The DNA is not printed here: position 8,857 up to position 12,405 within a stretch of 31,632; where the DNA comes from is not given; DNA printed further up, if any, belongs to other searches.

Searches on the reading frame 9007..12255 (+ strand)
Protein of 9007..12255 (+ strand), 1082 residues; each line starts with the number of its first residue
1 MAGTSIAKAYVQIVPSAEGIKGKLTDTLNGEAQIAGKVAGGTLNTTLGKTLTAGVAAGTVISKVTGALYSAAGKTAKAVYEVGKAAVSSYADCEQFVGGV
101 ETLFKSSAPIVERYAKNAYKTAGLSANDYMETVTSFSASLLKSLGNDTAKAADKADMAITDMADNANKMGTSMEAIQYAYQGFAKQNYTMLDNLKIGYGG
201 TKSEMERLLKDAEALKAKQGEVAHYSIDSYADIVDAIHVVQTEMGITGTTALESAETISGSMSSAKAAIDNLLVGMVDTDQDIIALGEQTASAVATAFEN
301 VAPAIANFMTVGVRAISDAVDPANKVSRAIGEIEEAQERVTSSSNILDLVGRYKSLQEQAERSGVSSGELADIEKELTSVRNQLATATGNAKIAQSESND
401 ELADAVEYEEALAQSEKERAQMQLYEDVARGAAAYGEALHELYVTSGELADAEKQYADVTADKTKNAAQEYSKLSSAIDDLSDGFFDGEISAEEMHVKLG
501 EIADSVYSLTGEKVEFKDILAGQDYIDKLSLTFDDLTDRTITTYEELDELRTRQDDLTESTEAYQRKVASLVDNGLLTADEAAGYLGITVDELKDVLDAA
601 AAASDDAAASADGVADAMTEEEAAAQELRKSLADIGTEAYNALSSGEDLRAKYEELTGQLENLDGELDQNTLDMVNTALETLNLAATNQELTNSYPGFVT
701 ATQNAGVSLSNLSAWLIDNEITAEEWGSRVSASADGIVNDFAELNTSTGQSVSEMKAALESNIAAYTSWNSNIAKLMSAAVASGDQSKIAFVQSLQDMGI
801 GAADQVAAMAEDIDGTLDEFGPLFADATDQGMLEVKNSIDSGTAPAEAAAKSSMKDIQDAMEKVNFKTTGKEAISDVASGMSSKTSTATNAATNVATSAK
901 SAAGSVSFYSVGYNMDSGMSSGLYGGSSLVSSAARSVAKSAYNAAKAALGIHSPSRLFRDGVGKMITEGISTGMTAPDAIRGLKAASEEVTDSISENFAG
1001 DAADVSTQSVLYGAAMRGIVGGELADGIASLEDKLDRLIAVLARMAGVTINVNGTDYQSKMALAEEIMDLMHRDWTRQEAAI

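Call 53: search_protein_families(library=phrogs, proteins=[window:9007-12255:+], max_evalue=0.00001)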
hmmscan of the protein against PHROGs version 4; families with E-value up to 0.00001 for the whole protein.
window:9007-12255:+ (1082 aa): 10 families
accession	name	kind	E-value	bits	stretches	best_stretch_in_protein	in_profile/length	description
phrog_6900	-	tail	1.4e-72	245.6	1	7-239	26-235/235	tail length tape measure protein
phrog_58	-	tail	2.1e-47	163.2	2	26-313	292-568/1544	tail length tape measure protein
phrog_3981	-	tail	1.2e-45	157.7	1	59-309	27-263/584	tail length tape measure protein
phrog_1686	-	tail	1.3e-36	126.9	2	836-1068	973-1201/1224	tail length tape measure protein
phrog_1204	-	tail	3.4e-36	125.6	2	596-1007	987-1391/1483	tail protein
phrog_991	-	tail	3.1e-29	102.3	1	65-333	259-623/1966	tail length tape measure protein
phrog_5218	-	unknown function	3.1e-20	73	1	844-971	1282-1407/1599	-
phrog_5493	-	tail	1.6e-18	67.5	1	753-1029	817-1063/1102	tail length tape measure protein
phrog_1272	-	tail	7.1e-11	41.6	1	866-995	1394-1523/1606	tail length tape measure protein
phrog_25849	-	unknown function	1.4e-10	41.4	1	896-1002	379-490/544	-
